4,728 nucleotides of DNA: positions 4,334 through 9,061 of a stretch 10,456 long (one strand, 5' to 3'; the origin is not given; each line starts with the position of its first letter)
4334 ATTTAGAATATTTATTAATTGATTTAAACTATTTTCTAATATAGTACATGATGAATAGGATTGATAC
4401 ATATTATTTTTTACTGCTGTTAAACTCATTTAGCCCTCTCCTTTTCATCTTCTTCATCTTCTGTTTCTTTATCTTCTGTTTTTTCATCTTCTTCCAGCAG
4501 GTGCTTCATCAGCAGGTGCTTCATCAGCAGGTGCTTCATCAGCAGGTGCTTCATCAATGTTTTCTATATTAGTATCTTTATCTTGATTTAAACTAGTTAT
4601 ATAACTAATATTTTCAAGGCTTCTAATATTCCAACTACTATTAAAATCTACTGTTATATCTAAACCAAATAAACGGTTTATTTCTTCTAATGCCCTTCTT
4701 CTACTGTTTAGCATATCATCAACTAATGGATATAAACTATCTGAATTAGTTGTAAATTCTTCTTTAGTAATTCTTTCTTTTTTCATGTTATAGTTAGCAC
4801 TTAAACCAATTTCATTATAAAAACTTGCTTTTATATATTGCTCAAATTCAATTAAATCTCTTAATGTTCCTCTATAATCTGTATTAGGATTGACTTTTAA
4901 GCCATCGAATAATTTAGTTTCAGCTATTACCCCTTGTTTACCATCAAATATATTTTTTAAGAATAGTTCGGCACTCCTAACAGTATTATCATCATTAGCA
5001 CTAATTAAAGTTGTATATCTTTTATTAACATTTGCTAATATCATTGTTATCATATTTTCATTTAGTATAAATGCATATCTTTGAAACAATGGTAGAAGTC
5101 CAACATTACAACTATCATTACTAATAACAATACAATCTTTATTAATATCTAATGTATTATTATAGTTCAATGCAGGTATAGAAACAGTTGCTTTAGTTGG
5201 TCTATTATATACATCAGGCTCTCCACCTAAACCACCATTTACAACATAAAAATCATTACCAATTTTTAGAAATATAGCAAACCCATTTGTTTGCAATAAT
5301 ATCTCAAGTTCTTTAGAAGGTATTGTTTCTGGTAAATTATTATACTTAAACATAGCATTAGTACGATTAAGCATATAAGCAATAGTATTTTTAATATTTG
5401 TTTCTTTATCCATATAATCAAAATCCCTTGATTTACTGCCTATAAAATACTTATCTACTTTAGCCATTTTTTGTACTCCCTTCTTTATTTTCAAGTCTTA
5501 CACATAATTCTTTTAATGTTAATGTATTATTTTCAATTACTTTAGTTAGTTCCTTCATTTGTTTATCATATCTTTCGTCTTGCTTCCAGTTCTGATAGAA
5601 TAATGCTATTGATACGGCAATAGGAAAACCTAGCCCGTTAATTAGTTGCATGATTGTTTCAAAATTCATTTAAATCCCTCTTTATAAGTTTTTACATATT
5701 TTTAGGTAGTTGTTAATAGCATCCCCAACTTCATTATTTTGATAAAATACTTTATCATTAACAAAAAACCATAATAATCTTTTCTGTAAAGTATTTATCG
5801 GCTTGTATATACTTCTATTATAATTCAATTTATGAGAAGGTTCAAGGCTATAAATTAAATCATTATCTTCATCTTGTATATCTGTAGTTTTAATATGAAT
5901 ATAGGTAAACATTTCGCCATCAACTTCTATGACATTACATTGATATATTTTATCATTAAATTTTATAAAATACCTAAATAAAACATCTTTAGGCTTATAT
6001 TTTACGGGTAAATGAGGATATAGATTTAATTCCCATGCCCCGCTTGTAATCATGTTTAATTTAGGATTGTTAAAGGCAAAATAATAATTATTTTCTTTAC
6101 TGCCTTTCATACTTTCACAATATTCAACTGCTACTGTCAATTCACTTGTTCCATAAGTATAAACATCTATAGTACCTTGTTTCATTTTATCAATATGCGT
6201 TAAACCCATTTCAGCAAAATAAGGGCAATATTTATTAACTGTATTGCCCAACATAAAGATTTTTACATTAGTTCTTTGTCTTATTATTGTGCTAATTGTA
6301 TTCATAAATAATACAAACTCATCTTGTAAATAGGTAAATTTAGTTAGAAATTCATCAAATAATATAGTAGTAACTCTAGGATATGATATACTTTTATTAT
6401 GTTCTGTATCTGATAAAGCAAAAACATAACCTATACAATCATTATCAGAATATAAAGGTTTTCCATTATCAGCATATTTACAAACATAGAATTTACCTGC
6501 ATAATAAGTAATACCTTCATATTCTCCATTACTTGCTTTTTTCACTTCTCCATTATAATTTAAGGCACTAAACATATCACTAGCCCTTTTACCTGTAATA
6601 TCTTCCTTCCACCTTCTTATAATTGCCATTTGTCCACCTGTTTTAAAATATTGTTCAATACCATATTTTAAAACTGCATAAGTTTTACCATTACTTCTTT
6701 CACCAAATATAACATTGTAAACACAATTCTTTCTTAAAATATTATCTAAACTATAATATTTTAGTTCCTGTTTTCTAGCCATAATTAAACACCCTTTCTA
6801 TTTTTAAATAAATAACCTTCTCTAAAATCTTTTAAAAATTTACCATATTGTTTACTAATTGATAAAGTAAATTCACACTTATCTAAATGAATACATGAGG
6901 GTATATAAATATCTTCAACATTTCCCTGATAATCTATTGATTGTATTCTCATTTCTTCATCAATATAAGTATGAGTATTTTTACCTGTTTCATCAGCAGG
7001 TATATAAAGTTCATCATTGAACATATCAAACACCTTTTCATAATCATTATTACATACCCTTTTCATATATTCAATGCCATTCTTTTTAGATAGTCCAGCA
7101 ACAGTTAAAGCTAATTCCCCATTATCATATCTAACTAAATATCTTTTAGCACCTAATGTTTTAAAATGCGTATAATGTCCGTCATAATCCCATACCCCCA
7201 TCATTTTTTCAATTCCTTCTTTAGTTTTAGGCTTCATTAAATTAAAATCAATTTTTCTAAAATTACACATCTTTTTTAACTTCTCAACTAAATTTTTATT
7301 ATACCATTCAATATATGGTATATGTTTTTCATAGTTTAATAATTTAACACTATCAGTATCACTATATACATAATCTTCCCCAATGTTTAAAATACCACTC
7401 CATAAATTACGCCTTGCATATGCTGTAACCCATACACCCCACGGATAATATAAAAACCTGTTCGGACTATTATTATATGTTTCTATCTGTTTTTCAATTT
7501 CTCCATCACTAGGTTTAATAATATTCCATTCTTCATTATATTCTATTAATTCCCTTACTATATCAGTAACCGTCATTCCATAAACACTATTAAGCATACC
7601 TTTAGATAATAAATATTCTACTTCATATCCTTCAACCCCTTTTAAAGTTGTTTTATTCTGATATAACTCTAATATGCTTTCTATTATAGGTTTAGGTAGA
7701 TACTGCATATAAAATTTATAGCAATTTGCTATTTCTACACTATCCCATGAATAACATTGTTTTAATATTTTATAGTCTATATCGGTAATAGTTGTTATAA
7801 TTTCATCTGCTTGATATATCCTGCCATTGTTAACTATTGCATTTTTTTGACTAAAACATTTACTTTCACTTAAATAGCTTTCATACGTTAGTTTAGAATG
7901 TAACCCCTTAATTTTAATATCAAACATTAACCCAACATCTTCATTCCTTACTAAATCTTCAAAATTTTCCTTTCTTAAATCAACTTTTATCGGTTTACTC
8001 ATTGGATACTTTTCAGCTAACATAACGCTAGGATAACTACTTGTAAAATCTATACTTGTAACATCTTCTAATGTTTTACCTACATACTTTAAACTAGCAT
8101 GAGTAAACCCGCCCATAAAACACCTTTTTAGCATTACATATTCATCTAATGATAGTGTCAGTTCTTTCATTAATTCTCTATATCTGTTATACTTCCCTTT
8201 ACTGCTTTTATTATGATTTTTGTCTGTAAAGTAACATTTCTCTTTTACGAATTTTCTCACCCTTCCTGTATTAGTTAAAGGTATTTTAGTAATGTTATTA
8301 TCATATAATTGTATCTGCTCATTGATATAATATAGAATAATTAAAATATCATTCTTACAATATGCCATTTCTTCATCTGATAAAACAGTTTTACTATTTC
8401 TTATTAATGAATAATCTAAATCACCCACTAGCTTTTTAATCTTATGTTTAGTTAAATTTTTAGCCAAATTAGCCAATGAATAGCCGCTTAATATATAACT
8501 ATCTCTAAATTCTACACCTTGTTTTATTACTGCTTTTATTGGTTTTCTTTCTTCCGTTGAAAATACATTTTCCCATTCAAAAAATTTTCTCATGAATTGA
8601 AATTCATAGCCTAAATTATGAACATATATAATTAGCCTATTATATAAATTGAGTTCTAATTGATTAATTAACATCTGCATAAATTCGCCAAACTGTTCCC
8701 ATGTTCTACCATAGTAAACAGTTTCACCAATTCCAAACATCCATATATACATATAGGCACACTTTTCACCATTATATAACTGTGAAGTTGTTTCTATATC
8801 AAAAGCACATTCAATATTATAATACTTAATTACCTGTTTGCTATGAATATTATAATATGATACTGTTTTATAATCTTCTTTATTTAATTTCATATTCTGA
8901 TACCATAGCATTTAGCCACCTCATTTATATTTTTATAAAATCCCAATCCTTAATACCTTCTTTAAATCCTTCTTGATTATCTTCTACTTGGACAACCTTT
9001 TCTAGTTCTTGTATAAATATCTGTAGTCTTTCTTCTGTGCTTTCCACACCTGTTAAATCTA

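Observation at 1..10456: Complete 10.4-kb ITR-bounded, protein-primed podovirus genome, about half the size of classical phi29-like phages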

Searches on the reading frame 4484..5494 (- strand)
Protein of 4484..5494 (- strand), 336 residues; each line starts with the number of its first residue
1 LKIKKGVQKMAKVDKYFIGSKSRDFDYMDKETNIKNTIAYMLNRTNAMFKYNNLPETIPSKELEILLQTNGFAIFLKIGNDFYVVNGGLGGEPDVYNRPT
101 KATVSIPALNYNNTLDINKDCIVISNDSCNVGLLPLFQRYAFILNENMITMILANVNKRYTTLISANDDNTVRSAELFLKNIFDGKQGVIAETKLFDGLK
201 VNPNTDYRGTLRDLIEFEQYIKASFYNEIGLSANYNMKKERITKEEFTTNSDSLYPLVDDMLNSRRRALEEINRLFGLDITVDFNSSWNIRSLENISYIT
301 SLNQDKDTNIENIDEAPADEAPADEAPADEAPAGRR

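Call 7: search_protein_families(library=pfam, proteins=[window:4484-5494:-], max_evalue=0.01)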
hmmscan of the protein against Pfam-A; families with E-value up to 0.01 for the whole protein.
window:4484-5494:- (336 aa): 2 families
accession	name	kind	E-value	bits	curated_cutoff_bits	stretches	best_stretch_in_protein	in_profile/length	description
PF05352.17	Phage_connector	-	4.4e-19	69.5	25.6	1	37-285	20-277/281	Phage Connector (GP10)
PF12132.13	DUF3587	-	0.00031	20.7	25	1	219-276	62-119/201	Protein of unknown function (DUF3587)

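Call 8: search_protein_families(library=phrogs, proteins=[window:4484-5494:-], max_evalue=0.01)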
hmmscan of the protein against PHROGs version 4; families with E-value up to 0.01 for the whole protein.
window:4484-5494:- (336 aa): 1 family
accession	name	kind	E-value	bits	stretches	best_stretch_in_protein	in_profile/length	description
phrog_2038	-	connector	9.6e-37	128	1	34-297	25-301/314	upper collar connector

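Call 88: search_solved_structures(query=window:4484-5494:-, max_evalue=0.01)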
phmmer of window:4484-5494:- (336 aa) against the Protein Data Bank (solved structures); distinct sequences matched with E-value up to 0.01: 5.
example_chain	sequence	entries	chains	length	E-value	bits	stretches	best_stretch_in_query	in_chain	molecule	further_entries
1h5w_A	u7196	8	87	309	1.1e-15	61.2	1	39-305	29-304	UPPER COLLAR PROTEIN | Portal protein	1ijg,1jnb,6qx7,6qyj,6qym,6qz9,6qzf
1fou_A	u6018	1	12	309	1.2e-15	61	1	39-305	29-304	UPPER COLLAR PROTEIN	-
7pv2_A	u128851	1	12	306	5.5e-14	55.6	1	40-284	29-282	Head-tail connector (Portal protein)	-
7pv4_A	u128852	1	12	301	5.3e-06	29.4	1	42-283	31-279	Connector protein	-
9i2p_A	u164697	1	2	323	0.0065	19.2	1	163-311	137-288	chitinase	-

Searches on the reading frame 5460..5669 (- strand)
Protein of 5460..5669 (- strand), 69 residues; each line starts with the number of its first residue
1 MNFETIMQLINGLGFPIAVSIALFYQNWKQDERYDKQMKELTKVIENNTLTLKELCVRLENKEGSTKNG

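Call 7: search_protein_families(library=pfam, proteins=[window:5460-5669:-], max_evalue=0.01)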
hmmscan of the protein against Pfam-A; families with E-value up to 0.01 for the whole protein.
window:5460-5669:- (69 aa): 1 family
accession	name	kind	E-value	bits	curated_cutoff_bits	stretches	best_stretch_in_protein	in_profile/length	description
PF12841.12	YvrJ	-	0.0011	18.9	29.5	0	9-21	1-13/36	YvrJ protein family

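Call 8: search_protein_families(library=phrogs, proteins=[window:5460-5669:-], max_evalue=0.01)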
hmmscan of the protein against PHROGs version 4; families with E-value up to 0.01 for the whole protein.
window:5460-5669:- (69 aa): 1 family
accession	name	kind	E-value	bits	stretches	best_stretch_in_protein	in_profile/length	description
phrog_4898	-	lysis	1.6e-05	26.1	1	4-49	2-55/62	holin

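Call 85: search_protein_families(library=ncbifam, proteins=[window:5460-5669:-], max_evalue=0.1)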
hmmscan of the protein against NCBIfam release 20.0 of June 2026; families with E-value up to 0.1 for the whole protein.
window:5460-5669:- (69 aa): 0 families

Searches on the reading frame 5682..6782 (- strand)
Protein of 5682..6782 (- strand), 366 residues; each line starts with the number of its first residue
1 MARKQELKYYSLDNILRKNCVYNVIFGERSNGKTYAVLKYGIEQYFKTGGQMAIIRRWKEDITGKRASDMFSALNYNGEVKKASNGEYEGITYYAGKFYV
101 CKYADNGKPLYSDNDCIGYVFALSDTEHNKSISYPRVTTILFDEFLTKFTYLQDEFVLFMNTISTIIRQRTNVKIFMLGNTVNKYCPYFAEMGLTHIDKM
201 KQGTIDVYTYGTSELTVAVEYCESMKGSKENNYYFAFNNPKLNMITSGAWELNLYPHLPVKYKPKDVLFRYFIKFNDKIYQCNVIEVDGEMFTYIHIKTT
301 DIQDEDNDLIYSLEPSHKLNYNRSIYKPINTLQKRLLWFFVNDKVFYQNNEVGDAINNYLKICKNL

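Call 7: search_protein_families(library=pfam, proteins=[window:5682-6782:-], max_evalue=0.01)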
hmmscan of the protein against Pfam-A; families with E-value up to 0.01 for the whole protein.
window:5682-6782:- (366 aa): 1 family
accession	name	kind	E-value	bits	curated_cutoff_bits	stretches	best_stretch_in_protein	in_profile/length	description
PF05894.18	Podovirus_Gp16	-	8.7e-22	78.4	25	1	9-195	6-173/331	Podovirus DNA encapsidation protein (Gp16)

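Call 8: search_protein_families(library=phrogs, proteins=[window:5682-6782:-], max_evalue=0.01)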
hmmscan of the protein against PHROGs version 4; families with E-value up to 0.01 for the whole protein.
window:5682-6782:- (366 aa): 2 families
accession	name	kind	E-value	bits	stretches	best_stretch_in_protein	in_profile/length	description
phrog_2150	-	head and packaging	9.5e-32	111.6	1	5-226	3-207/341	terminase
phrog_31603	-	head and packaging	3.9e-14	53.7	1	21-205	20-215/366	terminase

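Call 90: search_solved_structures(query=window:5682-6782:-, max_evalue=0.01)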
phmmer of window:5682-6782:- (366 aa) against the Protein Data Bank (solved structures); distinct sequences matched with E-value up to 0.01: 3.
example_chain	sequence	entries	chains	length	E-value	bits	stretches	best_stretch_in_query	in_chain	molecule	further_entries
5hd9_A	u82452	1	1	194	7.1e-17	64.8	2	105-195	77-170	Encapsidation protein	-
7jqq_A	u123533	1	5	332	5.3e-16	61.9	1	9-195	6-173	DNA packaging protein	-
7jq6_A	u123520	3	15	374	1.9e-12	50.2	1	23-205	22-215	Encapsidation protein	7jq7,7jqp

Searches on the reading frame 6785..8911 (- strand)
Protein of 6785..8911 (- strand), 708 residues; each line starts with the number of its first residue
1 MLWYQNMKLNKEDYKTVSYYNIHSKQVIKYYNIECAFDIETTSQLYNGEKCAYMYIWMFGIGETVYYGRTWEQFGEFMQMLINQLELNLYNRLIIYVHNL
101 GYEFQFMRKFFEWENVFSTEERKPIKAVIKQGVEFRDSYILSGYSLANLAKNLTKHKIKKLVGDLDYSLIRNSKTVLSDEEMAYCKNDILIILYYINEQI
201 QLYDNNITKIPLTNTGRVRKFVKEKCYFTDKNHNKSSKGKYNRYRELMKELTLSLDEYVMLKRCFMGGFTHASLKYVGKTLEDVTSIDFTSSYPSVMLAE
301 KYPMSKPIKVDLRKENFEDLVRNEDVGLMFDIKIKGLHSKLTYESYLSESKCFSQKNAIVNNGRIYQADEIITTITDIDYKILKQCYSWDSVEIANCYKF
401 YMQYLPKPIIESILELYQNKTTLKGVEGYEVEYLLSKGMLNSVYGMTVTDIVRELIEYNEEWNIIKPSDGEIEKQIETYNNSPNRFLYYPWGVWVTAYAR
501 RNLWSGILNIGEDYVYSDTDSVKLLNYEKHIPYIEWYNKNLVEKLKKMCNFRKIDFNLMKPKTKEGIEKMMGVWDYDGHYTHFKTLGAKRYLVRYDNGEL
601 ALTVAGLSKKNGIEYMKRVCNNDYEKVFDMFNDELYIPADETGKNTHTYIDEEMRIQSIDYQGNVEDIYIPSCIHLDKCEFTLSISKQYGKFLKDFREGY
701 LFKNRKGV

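Call 7: search_protein_families(library=pfam, proteins=[window:6785-8911:-], max_evalue=0.01)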
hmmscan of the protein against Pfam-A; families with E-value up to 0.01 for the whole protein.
window:6785-8911:- (708 aa): 1 family
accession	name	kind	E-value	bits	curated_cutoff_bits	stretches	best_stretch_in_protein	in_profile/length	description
PF03175.18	DNA_pol_B_2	-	7.5e-16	58.5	25.8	2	162-464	122-403/468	DNA polymerase type B, organellar and viral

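Call 8: search_protein_families(library=phrogs, proteins=[window:6785-8911:-], max_evalue=0.01)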
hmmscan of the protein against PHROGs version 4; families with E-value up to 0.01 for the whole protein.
window:6785-8911:- (708 aa): 2 families
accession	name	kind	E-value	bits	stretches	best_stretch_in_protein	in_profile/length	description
phrog_1907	-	DNA, RNA and nucleotide metabolism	7.9e-81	273.5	1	25-699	11-618/629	DNA polymerase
phrog_17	-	DNA, RNA and nucleotide metabolism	0.00062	18.8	1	34-200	672-825/1445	DNA polymerase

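Call 10: search_dna_similar(query=window:6785-8911:-, collection=phages, mode=protein, max_rows=40)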
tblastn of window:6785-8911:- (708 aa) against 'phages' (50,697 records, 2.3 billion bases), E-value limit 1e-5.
Records with a match: 107; places in all: 107; records where one place covers at least 80% of the query: 28.
Best place of each record, by identity: <60% 107.
By first word of the organism name: Bacillus 32; Clostridium 24; Bacteriophage 17; Curtobacterium 13; Salmonella 8; Arthrobacter 6; Amedibacillus 2; Pectobacterium 1; Enterobacter 1; Acinetobacter 1; and 2 more.
By host as written in the record: - 28; Clostridium perfringens 14; Curtobacterium flaccumfaciens NRRL B-729 SEA 5; Curtobacterium flaccumfaciens NRRL B-59340 5; Salmonella enterica subsp. enterica serovar Enteritidis PT1 4; Bacillus pumilus 4; Bacillus thuringiensis subsp. kurstaki ATCC 33679 4; Arthrobacter globiformis NRRL B-2979 SEA 4; and 24 more.
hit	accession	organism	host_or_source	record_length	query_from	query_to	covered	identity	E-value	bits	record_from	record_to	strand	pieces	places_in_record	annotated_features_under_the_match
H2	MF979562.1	Pectobacterium phage DU_PP_III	Pectobacterium sp.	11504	8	708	99%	57.1%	0e+0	793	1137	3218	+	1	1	DNA polymerase | DNA encapsidation protein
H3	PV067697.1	Enterobacter phage Entb_47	Enterobacter hormaechei 156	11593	15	708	98%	56.7%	0e+0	786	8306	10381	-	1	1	hypothetical protein (x2)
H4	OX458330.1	Acinetobacter phage Phanie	wastewater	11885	9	706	99%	55.6%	0e+0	773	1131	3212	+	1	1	DNA polymerase, phage-associated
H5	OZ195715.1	Vibrio phage K58 g2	Seawater and oysters mix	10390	28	706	96%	56.9%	0e+0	760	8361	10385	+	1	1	DNA polymerase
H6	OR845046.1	Salmonella phage S.Ent 1-35-3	Salmonella enterica subsp. enterica ...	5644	24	706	96%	56.4%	0e+0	755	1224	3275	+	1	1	record has no annotation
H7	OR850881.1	Salmonella phage S.Kent 1-2-1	Salmonella enterica subsp. enterica ...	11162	23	708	97%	56.0%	0e+0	775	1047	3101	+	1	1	record has no annotation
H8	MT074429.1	Salmonella phage astrithr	Salmonella enterica subsp. enterica ...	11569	24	706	96%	56.0%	0e+0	757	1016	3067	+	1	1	hypothetical protein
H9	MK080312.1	Salmonella phage Astrid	Salmonella enterica subsp. enterica ...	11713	24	706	96%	56.0%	0e+0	757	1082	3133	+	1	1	DNA polymerase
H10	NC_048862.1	Salmonella phage astrithr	Salmonella enterica subsp. enterica ...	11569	24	706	96%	56.0%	0e+0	757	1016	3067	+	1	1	DNA polymerase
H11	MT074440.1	Salmonella phage assan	Salmonella enterica subsp. enterica ...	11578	24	706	96%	56.0%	0e+0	755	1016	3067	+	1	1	hypothetical protein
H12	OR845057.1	Salmonella phage S.Ent 1-35-3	Salmonella enterica subsp. enterica ...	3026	24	689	94%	56.8%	0e+0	744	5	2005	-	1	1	record has no annotation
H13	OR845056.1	Salmonella phage S.Ent 1-35-3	Salmonella enterica subsp. enterica ...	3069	24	684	93%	56.8%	0e+0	745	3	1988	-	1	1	record has no annotation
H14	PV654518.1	Shigella phage vB_SHGBLB0004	Shigella flexneri (EUROGROUP BIOLAB ...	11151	24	702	96%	49.4%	0e+0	620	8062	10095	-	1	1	hypothetical protein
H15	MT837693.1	Bacteriophage sp.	human fecal samples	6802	21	697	96%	33.5%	3e-74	267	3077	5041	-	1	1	record has no annotation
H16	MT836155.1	Bacteriophage sp.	human fecal samples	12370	5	696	98%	32.3%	5e-76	273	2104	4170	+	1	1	record has no annotation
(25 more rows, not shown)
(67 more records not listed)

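Call 87: search_solved_structures(query=window:6785-8911:-, max_evalue=0.01)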
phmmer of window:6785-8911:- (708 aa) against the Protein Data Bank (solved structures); distinct sequences matched with E-value up to 0.01: 1.
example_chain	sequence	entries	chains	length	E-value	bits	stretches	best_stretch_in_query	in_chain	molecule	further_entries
1xhx_A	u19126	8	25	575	9.4e-08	34.2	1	155-528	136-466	DNA polymerase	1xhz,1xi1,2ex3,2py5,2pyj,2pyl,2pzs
